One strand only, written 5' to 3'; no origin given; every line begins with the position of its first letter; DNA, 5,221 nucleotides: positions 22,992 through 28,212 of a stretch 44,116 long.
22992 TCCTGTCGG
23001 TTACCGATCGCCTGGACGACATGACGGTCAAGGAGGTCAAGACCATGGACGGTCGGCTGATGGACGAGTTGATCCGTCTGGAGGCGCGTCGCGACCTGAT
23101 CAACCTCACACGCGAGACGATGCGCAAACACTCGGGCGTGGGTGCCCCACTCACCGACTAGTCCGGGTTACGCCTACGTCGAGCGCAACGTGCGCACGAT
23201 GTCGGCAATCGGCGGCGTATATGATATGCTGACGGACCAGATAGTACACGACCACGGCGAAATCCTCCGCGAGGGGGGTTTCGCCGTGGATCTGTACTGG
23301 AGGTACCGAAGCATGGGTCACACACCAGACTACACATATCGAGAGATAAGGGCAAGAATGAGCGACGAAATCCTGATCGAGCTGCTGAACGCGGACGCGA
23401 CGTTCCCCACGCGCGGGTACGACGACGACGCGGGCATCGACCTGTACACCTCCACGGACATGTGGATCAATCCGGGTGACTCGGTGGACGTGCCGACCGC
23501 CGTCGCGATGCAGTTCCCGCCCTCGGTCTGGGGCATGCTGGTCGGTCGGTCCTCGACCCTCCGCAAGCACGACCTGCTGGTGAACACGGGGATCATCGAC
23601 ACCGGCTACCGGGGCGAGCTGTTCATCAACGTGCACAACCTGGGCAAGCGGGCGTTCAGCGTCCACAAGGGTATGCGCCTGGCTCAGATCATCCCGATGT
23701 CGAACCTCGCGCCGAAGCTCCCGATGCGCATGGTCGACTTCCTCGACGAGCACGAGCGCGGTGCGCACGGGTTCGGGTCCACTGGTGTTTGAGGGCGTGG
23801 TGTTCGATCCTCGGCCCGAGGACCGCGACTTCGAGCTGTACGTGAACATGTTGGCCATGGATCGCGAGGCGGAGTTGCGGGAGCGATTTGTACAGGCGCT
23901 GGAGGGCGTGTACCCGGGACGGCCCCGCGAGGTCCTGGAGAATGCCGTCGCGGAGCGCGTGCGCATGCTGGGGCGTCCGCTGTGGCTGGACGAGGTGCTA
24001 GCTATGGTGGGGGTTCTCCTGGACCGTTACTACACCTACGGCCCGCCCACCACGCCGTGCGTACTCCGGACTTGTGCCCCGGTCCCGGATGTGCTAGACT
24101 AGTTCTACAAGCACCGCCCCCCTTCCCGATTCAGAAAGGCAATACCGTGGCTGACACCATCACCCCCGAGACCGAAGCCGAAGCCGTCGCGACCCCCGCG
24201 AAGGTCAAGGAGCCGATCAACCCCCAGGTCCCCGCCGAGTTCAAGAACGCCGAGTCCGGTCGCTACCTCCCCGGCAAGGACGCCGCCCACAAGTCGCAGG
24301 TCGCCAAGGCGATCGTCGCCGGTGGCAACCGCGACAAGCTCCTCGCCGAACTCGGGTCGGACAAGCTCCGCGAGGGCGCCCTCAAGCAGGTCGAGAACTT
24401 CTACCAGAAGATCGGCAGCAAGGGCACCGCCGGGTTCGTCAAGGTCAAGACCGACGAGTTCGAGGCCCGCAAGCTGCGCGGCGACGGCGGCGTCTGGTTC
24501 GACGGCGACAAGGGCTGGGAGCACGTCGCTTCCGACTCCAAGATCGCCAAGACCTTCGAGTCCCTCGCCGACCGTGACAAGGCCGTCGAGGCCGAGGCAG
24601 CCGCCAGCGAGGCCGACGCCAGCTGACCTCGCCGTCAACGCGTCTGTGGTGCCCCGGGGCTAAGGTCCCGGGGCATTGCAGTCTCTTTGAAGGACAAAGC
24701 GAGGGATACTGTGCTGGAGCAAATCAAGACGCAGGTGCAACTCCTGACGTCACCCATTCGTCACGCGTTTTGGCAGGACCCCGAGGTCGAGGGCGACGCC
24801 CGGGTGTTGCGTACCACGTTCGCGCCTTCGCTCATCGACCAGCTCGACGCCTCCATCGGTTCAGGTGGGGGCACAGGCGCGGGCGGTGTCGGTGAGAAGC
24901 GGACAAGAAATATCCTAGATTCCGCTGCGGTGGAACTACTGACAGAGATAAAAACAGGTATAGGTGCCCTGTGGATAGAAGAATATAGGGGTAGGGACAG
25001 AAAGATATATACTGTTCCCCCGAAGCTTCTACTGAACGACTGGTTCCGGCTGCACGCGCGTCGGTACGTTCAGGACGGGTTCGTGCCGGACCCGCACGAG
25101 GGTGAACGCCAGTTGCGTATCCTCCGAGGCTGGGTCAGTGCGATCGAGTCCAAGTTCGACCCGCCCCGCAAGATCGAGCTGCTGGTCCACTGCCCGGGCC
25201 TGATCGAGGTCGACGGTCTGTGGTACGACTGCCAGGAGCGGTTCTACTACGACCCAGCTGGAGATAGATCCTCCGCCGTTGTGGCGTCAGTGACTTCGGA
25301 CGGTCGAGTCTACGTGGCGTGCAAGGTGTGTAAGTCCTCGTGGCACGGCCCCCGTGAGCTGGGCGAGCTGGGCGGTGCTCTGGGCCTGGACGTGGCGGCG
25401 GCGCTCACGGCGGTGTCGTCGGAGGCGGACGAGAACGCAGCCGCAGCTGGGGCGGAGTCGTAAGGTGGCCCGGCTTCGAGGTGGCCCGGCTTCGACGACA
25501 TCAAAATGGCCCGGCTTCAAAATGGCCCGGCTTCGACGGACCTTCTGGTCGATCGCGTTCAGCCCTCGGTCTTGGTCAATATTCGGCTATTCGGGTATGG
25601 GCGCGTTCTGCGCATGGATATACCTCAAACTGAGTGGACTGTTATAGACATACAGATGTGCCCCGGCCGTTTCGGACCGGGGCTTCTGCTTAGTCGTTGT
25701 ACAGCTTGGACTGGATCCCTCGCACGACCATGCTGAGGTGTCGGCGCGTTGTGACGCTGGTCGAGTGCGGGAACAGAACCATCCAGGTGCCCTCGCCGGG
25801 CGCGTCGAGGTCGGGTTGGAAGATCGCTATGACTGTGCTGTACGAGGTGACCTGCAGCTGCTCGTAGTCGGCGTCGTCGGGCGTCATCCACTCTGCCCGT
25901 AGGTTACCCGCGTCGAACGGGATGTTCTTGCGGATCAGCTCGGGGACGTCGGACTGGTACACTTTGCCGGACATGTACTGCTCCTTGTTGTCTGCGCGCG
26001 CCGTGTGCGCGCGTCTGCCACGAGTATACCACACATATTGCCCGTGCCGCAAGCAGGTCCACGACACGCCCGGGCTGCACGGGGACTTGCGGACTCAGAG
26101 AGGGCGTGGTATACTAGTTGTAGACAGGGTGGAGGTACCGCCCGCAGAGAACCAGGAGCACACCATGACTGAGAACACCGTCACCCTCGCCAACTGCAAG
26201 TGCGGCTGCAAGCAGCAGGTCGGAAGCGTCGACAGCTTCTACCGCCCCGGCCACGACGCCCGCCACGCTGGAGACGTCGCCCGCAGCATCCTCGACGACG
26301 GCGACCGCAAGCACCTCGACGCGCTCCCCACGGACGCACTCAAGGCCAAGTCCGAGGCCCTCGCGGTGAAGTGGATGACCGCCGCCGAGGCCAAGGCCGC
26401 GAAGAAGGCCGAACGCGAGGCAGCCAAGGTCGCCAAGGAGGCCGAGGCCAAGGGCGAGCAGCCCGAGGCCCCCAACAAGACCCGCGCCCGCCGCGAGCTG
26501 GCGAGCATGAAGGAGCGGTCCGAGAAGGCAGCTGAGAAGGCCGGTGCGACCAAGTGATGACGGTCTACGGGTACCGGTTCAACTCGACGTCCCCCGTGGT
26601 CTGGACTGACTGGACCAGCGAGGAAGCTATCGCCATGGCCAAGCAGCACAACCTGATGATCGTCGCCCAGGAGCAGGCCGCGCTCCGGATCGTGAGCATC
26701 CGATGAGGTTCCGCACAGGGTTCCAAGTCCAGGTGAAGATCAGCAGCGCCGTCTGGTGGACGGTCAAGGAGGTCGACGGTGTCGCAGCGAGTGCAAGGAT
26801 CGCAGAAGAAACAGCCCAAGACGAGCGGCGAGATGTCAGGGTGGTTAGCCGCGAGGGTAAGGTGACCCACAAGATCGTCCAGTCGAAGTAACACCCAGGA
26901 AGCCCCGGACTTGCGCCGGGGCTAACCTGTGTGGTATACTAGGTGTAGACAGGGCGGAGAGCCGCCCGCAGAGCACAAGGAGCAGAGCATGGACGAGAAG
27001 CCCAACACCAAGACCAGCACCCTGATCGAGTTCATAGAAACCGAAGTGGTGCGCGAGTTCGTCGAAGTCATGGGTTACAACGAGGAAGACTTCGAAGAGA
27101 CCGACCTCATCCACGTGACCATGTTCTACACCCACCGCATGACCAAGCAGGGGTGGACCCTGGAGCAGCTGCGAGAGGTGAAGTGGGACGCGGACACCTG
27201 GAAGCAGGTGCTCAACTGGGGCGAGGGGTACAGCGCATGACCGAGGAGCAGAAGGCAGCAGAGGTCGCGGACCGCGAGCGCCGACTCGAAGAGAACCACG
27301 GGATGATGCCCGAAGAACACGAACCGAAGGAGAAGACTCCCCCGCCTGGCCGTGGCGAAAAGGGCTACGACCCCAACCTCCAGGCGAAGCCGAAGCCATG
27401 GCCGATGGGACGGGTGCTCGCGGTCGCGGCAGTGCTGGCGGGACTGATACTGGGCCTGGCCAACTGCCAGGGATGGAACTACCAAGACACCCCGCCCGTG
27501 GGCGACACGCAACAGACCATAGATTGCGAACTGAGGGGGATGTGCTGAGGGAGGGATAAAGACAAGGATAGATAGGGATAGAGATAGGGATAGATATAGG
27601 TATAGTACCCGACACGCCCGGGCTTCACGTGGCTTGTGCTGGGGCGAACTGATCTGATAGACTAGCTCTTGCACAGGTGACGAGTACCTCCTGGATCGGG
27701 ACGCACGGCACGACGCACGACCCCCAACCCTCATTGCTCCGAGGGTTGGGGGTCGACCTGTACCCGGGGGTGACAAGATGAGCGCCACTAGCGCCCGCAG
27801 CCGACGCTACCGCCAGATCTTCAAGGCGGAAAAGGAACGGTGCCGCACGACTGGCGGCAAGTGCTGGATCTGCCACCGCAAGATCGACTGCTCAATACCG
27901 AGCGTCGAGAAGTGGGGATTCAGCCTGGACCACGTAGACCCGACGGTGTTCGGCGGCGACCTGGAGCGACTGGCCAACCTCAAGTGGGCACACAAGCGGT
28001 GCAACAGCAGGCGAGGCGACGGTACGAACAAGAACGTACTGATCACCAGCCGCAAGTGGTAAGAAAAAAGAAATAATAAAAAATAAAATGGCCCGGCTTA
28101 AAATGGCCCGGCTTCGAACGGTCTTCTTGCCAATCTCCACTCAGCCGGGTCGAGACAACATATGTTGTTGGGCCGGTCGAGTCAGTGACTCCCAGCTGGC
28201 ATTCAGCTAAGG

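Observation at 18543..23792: PolA + short PurA-like + helical NTPase-like + dUTPase block: candidate 2-aminoadenine (Z-base) DNA module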

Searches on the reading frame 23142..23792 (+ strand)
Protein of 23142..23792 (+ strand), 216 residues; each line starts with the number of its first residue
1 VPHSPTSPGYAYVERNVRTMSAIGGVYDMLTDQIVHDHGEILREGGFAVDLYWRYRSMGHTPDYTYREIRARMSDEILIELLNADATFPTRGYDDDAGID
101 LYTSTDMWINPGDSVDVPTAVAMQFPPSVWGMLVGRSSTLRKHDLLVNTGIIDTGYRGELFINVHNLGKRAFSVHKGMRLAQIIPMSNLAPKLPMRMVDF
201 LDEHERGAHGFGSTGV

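Call 3: search_protein_families(library=pfam, proteins=[window:23142-23792:+], max_evalue=0.01)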
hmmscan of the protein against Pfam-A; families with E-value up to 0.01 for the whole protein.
window:23142-23792:+ (216 aa): 2 families
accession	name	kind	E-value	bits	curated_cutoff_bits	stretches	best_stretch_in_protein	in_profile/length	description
PF00692.24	dUTPase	-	4.6e-26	91.5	22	1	86-215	3-129/129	dUTPase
PF22769.1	DCD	-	8.3e-11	42.6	27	1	106-184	70-149/153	dCTP deaminase-like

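Call 4: search_protein_families(library=phrogs, proteins=[window:23142-23792:+], max_evalue=0.001)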
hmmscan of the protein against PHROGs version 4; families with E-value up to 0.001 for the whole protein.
window:23142-23792:+ (216 aa): 2 families
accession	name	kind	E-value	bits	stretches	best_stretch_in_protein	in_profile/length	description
phrog_135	-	DNA, RNA and nucleotide metabolism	2.5e-50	173.3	1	68-216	133-291/463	dUTPase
phrog_1663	-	DNA, RNA and nucleotide metabolism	1e-07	32.4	1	123-184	128-190/303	dCTP deaminase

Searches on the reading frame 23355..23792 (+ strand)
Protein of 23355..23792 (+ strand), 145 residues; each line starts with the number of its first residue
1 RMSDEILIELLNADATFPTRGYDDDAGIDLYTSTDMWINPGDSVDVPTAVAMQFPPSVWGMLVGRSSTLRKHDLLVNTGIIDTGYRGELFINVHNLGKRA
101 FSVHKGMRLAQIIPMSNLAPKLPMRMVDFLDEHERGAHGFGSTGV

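Call 29: search_dna_similar(query=window:23355-23792:+, collection=phages, mode=protein, max_rows=60, rows=spread)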
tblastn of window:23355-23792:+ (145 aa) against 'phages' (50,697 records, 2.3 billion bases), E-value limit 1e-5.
Records with a match: 1776; places in all: 1777; records where one place covers at least 80% of the query: 1609.
Best place of each record, by identity: <60% 1776.
By first word of the organism name: Salmonella 285; Staphylococcus 254; Escherichia 201; Vibrio 128; Arthrobacter 115; Pseudomonas 106; Klebsiella 86; Bacillus 62; Listeria 55; Caulobacter 37; and 81 more.
By host as written in the record: - 200; Arthrobacter sp. ATCC 21022 95; Escherichia coli 83; Staphylococcus aureus 69; Listeria monocytogenes 44; Salmonella enterica subsp. enterica serovar Enteritidis PT1 39; Pseudomonas aeruginosa 38; Vibrio harveyi BAA-1116 36; and 450 more.
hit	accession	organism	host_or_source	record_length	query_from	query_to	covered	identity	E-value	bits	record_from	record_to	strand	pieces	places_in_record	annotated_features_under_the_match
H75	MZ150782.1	Microbacterium phage PermaG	Microbacterium foliorum NRRL B-24224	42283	4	144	97%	46.8%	3e-28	114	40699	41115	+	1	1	59: deoxyuridine triphosphatase | 60: hypothetical protein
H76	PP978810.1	Microbacterium phage Htur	Microbacterium foliorum NRRL B-24224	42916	2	144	99%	44.1%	2e-27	111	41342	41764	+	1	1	61: dUTPase | 62: hypothetical protein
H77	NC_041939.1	Arthrobacter phage DrRobert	Arthrobacter sp. ATCC 21022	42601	13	144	91%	47.7%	1e-33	129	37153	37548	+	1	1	48: dUTPase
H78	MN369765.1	Microbacterium phage Zanella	Microbacterium foliorum NRRL B-24224 SEA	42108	6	144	96%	44.7%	3e-27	110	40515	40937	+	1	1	57: deoxyuridine triphosphatase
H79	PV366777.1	Microbacterium phage IndiRoo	Microbacterium foliorum NRRL B-24224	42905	3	144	98%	42.9%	2e-29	117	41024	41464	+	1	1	64: dUTPase | 65: hypothetical protein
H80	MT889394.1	Arthrobacter phage Odyssey395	Arthrobacter globiformis NRRL B-2979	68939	1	145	100%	35.9%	2e-16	80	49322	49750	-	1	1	83: deoxyuridine triphosphatase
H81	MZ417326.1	Staphylococcus phage PG-2021_27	Staphylococcus aureus Twort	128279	4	144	97%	35.5%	3e-17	82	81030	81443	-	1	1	record has no annotation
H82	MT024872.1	Streptomyces phage Muntaha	Streptomyces sanglieri UNT16F27A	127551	11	144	92%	36.5%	4e-13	71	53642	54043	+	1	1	60: deoxyuridine triphosphatase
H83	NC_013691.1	Pseudomonas phage LUZ7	Pseudomonas aeruginosa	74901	4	144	97%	34.3%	6e-11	64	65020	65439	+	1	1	hypothetical protein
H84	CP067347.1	Clostridioides phage ES-S-0107-01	Clostridioides sp. ES-S-0107-01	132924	2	145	99%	33.3%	5e-14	73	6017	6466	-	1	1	record has no annotation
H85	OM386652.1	Escherichia phage vB_EcoS_ESCO3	Escherichia coli DH5a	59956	4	144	97%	33.6%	2e-8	57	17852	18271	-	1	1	putative deoxyuridine 5'-triphosphate nucleotidohydrolase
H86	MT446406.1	Escherichia virus TH33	Escherichia coli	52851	2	144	99%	32.7%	2e-9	60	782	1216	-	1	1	record has no annotation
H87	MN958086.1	Vibrio phage Bennett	Vibrio harveyi BAA-1116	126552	4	144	97%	33.1%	1e-11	67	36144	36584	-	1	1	putative deoxyUTP protein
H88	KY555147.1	Caulobacter phage Ccr34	Caulobacter crescentus NA1000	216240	8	144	94%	34.0%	5e-12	67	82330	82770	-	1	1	deoxyuridine 5'-triphosphate nucleotidohydrolase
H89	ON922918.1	Escherichia phage vB_EcoM_PD328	Escherichia sp.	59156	4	144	97%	32.7%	9e-7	52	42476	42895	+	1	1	deoxyuridine 5'-triphosphate nucleotidohydrolase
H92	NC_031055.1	Bacillus phage PfEFR-5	Bacillus cereus EFR-5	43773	14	144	90%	34.5%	4e-13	71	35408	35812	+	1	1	dUTPase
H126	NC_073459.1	Gordonia phage Finkle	Gordonia terrae 3612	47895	15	132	81%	32.8%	4e-9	59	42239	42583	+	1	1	68: deoxyuridine triphosphatase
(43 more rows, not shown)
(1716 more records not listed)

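Call 88: get_annotated_region(hit=H80, flank=150)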
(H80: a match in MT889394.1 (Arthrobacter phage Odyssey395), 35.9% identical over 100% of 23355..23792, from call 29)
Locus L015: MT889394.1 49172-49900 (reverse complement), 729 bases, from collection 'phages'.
description: Arthrobacter phage Odyssey395, complete genome.
organism: Arthrobacter phage Odyssey395 (NCBI taxid 2776855)
taxonomy: Viruses; Duplodnaviria; Heunggongvirae; Uroviricota; Caudoviricetes
host: Arthrobacter globiformis NRRL B-2979; source: soil; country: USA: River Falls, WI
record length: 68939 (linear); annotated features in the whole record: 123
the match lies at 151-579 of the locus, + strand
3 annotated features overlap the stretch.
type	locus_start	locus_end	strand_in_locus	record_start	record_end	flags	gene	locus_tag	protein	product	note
CDS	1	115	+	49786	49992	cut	84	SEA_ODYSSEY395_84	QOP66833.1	hypothetical protein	-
CDS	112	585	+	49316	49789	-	83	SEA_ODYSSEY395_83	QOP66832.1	deoxyuridine triphosphatase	-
CDS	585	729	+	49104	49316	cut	82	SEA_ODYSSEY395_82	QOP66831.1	hypothetical protein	-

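Call 89: get_annotated_region(hit=H82, flank=150)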
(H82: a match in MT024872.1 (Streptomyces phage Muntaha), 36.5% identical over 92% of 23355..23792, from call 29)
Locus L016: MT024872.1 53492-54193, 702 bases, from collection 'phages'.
description: Streptomyces phage Muntaha, complete genome.
organism: Streptomyces phage Muntaha (NCBI taxid 2713269)
taxonomy: Viruses; Duplodnaviria; Heunggongvirae; Uroviricota; Caudoviricetes; Stanwilliamsviridae; Loccivirinae; Wakandavirus; Wakandavirus muntaha
host: Streptomyces sanglieri UNT16F27A; source: soil; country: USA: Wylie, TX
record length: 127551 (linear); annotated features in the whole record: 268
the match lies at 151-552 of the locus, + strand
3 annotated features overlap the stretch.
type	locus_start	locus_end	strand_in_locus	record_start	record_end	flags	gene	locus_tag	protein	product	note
CDS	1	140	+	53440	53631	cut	59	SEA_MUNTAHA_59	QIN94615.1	hypothetical protein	-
CDS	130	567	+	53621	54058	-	60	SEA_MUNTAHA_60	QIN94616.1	deoxyuridine triphosphatase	-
CDS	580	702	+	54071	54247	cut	61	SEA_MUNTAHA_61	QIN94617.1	hypothetical protein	-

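Call 90: get_annotated_region(hit=H126, flank=150)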
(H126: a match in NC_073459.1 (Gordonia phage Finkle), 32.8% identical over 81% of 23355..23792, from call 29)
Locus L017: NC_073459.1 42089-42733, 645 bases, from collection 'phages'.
description: Gordonia phage Finkle, complete genome.
organism: Gordonia phage Finkle (NCBI taxid 2926099)
taxonomy: Viruses; Duplodnaviria; Heunggongvirae; Uroviricota; Caudoviricetes
host: Gordonia terrae 3612; source: soil; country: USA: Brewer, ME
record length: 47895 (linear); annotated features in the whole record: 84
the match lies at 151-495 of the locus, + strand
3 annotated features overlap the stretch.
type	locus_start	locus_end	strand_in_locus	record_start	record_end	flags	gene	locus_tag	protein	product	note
CDS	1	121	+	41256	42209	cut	67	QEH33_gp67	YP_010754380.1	DnaE-like DNA polymerase III alpha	DnaE-like DNA polymerase III (alpha)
CDS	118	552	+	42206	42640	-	68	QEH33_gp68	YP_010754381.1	deoxyuridine triphosphatase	-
CDS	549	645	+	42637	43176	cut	69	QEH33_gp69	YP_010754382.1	HNH endonuclease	-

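Call 91: get_annotated_region(hit=H92, flank=150)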
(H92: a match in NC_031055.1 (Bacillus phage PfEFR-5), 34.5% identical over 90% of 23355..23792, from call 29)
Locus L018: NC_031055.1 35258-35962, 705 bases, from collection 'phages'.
description: Bacillus phage PfEFR-5, complete genome.
organism: Bacillus phage PfEFR-5 (NCBI taxid 1868599)
taxonomy: Viruses; Duplodnaviria; Heunggongvirae; Uroviricota; Caudoviricetes; Hubeivirus; Hubeivirus PfEFR4
host: Bacillus cereus EFR-5; source: -; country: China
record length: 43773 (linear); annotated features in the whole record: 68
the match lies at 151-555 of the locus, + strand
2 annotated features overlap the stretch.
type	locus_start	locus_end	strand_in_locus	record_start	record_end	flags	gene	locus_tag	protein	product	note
CDS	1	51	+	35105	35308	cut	-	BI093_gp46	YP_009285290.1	hypothetical protein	-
CDS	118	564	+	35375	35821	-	-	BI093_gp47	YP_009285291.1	dUTPase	deoxyuridine 5'-triphosphate nucleotidohydrolase, DUTP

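Call 92: get_annotated_region(hit=H88, flank=150)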
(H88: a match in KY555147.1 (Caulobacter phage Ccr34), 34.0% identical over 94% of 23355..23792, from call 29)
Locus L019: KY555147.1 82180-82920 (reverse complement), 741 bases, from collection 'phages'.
description: Caulobacter phage Ccr34, complete genome.
organism: Caulobacter phage Ccr34 (NCBI taxid 1959739)
taxonomy: Viruses; Duplodnaviria; Heunggongvirae; Uroviricota; Caudoviricetes; Dolichocephalovirinae; Shapirovirus; Shapirovirus cbk
host: Caulobacter crescentus NA1000; source: -; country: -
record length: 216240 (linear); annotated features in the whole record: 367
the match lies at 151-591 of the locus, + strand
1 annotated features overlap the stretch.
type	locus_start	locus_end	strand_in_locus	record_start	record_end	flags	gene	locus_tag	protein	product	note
CDS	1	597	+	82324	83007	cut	-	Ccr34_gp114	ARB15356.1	deoxyuridine 5'-triphosphate nucleotidohydrolase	-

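Call 93: get_annotated_region(hit=H75, flank=3500)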
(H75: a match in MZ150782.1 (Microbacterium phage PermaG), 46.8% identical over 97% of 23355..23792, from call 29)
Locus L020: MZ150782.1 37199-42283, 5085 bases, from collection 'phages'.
description: Microbacterium phage PermaG, complete genome.
organism: Microbacterium phage PermaG (NCBI taxid 2836049)
taxonomy: Viruses; Duplodnaviria; Heunggongvirae; Uroviricota; Caudoviricetes; Goodmanvirus
host: Microbacterium foliorum NRRL B-24224; source: -; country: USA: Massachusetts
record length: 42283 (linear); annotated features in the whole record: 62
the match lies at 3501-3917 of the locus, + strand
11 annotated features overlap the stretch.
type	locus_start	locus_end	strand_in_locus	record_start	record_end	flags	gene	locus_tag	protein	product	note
CDS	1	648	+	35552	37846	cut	52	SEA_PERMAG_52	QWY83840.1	DNA polymerase I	-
CDS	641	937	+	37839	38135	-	53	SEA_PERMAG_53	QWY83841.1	hypothetical protein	-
CDS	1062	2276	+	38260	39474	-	54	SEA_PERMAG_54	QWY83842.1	PurA-like adenylosuccinate synthetase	-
CDS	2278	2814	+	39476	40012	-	55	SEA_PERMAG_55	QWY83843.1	hypothetical protein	-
CDS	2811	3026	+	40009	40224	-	56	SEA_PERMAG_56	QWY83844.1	hypothetical protein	-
CDS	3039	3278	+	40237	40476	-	57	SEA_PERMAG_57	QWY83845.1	hypothetical protein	-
CDS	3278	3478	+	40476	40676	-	58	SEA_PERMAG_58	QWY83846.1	hypothetical protein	-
CDS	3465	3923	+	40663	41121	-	59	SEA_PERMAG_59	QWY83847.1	deoxyuridine triphosphatase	-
CDS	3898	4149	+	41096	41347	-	60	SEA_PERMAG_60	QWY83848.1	hypothetical protein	-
CDS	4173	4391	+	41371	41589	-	61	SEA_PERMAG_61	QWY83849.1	hypothetical protein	-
CDS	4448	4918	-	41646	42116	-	62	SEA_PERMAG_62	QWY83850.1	hypothetical protein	-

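Call 97: search_protein_families(library=ncbifam, proteins=[window:23358-23792:+], max_evalue=0.01)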
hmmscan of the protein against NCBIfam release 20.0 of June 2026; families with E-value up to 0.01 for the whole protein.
window:23358-23792:+ (144 aa): 5 families
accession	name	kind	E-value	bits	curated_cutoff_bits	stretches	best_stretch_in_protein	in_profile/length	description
TIGR00576.1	dut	superfamily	3.7e-32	111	102.55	1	6-143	3-142/143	dUTP diphosphatase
NF001862.0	PRK00601.1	equivalog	1.2e-26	93.2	103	1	4-143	7-148/150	dUTP diphosphatase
TIGR02274.1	dCTP_deam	equivalog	3.4e-11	43.1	92.8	1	33-112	70-150/180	dCTP deaminase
NF010561.0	PRK13956.1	equivalog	2.4e-09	37.2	223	1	11-143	13-146/147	dUTP diphosphatase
NF002598.0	PRK02253.1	equivalog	5.7e-06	25.9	130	1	51-114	86-148/167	deoxyuridine 5'-triphosphate nucleotidohydrolase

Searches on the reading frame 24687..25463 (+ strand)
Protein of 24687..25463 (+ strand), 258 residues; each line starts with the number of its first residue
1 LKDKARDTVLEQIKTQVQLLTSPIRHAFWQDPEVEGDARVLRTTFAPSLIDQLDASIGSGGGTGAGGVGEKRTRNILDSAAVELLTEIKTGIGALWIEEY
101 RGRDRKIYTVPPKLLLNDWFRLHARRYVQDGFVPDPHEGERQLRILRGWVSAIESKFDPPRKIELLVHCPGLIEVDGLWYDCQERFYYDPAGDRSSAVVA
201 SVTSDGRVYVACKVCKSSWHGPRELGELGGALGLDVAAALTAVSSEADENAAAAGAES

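Call 3: search_protein_families(library=pfam, proteins=[window:24687-25463:+], max_evalue=0.01)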
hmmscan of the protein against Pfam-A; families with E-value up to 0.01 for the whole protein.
window:24687-25463:+ (258 aa): 3 families
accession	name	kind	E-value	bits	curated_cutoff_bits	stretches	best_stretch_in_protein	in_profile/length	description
PF24030.1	DUF7341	-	0.0021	18.9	27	1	42-97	31-84/133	Domain of unknown function (DUF7341)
PF24859.1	FdhE_central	-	0.0047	17.4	27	1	196-223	12-39/39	FdhE, central domain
PF11285.13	DUF3086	-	0.0082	15.7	24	0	11-87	104-180/277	Protein of unknown function (DUF3086)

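Call 4: search_protein_families(library=phrogs, proteins=[window:24687-25463:+], max_evalue=0.001)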
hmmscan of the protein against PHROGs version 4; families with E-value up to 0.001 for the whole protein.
window:24687-25463:+ (258 aa): 1 family
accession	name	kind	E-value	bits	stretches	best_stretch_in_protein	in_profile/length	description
phrog_1467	-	unknown function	4.6e-05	24.1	1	44-220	38-202/226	-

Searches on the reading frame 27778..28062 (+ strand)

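Call 59: search_protein_families(library=pfam, proteins=[window:27778-28062:+], max_evalue=0.01)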
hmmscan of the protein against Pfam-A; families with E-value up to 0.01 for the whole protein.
window:27778-28062:+ (94 aa): 2 families
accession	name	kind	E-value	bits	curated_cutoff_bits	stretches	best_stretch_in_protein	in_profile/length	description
PF01844.29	HNH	-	3e-05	24.5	21.4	1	32-81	4-46/47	HNH endonuclease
PF14279.12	HNH_5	-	0.001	19.4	27.5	1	44-83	9-47/56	HNH endonuclease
